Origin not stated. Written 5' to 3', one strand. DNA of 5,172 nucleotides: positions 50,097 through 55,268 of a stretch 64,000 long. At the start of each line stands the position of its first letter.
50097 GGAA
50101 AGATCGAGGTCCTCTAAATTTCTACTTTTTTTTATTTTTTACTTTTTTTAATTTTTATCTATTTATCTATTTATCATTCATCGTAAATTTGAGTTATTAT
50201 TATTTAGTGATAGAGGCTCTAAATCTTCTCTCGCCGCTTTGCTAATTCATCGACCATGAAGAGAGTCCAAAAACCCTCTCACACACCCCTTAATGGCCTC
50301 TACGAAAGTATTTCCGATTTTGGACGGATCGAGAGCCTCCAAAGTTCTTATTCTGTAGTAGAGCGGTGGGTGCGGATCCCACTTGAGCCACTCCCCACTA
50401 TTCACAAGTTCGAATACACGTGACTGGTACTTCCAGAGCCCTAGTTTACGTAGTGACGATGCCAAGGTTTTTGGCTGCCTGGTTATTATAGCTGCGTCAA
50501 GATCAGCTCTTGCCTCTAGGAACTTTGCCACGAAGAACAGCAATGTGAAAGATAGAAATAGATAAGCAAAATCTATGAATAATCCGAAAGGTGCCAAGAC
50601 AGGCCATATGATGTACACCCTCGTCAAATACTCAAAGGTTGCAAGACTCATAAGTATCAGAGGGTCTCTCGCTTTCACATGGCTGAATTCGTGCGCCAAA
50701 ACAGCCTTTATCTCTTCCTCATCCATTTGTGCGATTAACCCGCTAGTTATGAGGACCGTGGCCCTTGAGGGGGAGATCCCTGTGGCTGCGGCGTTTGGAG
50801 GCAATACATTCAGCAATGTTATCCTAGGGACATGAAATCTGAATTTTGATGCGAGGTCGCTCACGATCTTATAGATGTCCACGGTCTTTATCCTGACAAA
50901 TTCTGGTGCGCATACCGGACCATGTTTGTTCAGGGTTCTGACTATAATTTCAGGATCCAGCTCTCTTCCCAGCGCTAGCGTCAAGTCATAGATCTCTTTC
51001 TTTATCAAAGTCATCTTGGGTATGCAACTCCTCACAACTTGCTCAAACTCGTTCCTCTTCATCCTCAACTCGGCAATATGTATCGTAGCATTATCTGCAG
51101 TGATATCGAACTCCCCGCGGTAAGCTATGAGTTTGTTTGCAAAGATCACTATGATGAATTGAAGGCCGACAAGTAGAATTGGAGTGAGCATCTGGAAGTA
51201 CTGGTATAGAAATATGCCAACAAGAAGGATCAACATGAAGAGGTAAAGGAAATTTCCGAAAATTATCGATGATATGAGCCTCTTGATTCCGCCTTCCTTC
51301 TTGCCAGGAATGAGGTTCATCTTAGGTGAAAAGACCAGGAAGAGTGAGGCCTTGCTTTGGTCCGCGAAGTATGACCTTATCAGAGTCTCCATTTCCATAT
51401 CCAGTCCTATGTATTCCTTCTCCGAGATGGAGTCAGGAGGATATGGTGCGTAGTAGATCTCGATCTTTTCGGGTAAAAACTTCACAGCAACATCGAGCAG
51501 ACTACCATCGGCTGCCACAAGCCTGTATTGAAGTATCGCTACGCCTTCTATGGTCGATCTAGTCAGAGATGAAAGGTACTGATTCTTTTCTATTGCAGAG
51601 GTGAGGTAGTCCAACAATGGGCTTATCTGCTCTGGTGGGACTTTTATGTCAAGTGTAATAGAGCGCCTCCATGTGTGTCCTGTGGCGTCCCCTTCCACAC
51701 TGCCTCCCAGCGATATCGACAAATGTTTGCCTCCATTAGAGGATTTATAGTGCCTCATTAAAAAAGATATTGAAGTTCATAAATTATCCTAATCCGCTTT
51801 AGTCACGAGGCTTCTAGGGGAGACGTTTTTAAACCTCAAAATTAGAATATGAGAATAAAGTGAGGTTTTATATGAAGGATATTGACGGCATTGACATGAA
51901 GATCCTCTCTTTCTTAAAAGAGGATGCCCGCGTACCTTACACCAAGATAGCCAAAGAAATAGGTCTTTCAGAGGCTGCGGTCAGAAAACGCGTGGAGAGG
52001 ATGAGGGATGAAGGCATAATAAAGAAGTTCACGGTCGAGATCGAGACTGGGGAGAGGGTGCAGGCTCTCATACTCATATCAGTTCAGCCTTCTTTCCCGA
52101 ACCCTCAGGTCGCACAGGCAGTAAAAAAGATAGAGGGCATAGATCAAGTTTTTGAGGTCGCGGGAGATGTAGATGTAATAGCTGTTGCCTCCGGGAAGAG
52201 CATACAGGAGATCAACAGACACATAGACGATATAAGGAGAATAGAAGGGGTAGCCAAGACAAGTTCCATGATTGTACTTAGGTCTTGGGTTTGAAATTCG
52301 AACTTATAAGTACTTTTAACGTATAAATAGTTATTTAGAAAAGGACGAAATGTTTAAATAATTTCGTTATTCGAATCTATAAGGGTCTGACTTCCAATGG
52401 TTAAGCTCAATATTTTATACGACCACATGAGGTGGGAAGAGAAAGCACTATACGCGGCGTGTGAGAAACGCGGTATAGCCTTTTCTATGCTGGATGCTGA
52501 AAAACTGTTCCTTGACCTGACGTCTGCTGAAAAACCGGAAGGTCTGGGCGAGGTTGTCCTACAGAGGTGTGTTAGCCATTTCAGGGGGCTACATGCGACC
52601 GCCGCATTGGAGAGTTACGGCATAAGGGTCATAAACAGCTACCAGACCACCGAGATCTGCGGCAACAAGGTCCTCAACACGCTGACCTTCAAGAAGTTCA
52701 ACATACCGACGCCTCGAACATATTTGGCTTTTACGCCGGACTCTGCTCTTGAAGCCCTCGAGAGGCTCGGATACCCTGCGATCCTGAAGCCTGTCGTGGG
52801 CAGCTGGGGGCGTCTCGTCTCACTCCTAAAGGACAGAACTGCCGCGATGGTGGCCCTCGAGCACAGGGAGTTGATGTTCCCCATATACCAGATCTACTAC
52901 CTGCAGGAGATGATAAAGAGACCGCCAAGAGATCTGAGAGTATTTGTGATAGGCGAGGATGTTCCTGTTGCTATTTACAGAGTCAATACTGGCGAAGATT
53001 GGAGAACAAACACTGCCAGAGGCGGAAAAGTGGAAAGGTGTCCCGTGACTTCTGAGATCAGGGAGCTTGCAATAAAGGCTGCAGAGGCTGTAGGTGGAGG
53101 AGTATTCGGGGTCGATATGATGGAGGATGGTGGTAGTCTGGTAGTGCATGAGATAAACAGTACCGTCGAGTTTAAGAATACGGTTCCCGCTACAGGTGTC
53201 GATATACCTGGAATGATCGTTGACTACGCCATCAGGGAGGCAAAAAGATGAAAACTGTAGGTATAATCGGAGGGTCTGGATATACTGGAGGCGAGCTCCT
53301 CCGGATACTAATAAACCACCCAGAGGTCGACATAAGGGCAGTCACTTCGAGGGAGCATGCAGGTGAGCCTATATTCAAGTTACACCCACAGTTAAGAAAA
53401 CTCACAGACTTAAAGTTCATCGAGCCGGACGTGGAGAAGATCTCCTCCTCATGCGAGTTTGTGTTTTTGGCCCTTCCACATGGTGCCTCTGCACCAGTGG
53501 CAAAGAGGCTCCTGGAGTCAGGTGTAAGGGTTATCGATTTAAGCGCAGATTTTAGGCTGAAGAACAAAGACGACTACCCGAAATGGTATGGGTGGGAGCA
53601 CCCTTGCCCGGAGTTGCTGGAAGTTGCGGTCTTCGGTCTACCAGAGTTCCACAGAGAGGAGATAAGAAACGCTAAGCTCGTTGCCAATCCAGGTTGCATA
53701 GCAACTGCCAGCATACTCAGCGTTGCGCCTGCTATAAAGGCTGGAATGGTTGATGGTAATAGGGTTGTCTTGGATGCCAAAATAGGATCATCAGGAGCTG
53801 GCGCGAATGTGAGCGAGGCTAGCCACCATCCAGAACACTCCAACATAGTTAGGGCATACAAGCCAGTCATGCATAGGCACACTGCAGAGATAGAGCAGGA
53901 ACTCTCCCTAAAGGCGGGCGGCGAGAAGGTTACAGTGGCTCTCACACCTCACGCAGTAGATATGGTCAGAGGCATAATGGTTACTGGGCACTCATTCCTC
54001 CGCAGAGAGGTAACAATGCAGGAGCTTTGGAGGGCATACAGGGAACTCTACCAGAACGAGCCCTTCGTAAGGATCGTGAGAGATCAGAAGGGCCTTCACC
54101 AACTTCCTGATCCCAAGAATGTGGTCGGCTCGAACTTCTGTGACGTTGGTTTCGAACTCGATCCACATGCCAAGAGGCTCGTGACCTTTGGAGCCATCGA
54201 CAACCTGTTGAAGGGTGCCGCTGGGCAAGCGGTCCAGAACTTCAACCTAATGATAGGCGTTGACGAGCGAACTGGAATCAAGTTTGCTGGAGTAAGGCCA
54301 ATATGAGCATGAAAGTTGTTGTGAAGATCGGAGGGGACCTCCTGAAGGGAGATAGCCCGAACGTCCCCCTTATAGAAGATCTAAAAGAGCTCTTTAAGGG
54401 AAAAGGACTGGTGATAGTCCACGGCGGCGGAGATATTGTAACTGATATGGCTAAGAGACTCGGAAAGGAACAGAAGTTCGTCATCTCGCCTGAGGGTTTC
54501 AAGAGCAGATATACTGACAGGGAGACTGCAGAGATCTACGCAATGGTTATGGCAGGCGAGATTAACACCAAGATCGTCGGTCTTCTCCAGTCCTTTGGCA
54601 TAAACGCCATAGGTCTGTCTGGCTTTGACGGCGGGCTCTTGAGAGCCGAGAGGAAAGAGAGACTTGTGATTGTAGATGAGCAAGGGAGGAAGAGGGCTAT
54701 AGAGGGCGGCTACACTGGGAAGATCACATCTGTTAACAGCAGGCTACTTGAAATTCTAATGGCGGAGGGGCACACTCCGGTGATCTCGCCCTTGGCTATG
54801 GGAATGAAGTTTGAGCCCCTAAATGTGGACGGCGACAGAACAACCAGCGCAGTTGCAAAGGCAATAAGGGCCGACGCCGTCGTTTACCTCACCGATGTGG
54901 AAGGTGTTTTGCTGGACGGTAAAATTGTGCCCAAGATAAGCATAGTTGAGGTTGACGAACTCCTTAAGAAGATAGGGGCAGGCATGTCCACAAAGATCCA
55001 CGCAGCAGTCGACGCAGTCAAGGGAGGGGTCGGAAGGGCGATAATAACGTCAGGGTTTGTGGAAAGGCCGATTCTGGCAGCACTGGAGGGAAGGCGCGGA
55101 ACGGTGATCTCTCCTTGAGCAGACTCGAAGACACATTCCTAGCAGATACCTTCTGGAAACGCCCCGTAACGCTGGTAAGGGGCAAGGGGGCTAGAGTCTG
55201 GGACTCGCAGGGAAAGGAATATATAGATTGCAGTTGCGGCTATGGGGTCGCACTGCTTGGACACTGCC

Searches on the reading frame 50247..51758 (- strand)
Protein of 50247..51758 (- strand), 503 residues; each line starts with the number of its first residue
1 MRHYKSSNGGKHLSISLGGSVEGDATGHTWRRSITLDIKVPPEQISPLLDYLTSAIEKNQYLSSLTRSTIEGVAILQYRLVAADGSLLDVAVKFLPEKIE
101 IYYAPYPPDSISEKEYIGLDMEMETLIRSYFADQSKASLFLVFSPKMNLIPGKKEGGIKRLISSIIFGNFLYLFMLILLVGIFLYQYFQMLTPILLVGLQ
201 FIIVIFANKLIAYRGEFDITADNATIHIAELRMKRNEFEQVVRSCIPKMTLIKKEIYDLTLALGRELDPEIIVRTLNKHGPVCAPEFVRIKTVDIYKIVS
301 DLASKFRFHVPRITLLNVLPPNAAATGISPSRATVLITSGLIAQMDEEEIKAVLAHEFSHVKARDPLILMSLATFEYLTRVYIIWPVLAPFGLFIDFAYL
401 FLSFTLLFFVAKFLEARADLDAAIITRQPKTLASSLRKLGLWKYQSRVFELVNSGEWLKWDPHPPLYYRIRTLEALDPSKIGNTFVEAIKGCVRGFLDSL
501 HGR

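Call 30: search_protein_families(library=pfam, proteins=[window:50247-51758:-], max_evalue=0.00001)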
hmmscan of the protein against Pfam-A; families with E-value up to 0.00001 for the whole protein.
window:50247-51758:- (503 aa): 1 family
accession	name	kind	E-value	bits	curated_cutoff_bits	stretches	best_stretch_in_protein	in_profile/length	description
PF01435.24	Peptidase_M48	-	4.2e-18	66.3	20.3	1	294-475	6-184/186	Peptidase family M48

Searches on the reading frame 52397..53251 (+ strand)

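Call 30: search_protein_families(library=pfam, proteins=[window:52397-53251:+], max_evalue=0.00001)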
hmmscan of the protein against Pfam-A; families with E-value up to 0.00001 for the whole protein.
window:52397-53251:+ (284 aa): 5 families
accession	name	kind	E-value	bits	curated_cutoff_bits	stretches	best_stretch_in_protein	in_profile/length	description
PF08443.16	RimK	-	2.6e-28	99.4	21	1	93-277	6-187/188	RimK-like ATP-grasp domain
PF22626.3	LysX_preATP_grasp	-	1.7e-19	70.2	27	1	5-87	2-84/84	LysX preATP-grasp domain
PF02955.21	GSH-S_ATP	-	3.9e-09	36.6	23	1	96-243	3-153/175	Prokaryotic glutathione synthetase, ATP-grasp domain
PF02655.19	ATP-grasp_3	-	4.6e-07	30.5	23.2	1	88-255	1-155/160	ATP-grasp domain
PF02222.28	ATP-grasp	-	2.7e-06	27.6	27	0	97-154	2-60/179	ATP-grasp domain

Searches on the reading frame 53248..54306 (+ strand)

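Call 31: search_protein_families(library=pfam, proteins=[window:53248-54306:+], max_evalue=0.00001)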
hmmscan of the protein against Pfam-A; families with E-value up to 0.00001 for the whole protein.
window:53248-54306:+ (352 aa): 3 families
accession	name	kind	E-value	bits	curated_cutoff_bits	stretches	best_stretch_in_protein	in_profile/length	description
PF22698.1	Semialdhyde_dhC_1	-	7.5e-53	179.2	27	1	150-319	1-165/165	Semialdehyde dehydrogenase, dimerisation domain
PF01118.30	Semialdhyde_dh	-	2.9e-33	115.3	26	1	3-142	1-121/121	Semialdehyde dehydrogenase, NAD binding domain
PF02774.23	Semialdhyde_dhC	-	9.8e-17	62.1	26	1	160-322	2-184/184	Semialdehyde dehydrogenase, dimerisation domain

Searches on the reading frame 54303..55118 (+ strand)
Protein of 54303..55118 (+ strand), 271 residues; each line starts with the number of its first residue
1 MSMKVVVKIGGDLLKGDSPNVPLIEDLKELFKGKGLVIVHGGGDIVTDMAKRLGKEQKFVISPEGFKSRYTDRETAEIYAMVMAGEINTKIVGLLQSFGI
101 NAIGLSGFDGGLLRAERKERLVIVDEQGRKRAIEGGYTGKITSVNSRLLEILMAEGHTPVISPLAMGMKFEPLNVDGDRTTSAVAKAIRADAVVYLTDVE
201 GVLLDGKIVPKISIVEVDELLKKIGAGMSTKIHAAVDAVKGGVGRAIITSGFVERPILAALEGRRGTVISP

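Call 31: search_protein_families(library=pfam, proteins=[window:54303-55118:+], max_evalue=0.00001)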
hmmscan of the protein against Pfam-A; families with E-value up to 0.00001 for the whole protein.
window:54303-55118:+ (271 aa): 1 family
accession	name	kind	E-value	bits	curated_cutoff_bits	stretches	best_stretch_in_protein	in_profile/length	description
PF00696.33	AA_kinase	-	8.4e-43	147.2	24.9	1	3-250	1-234/234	Amino acid kinase family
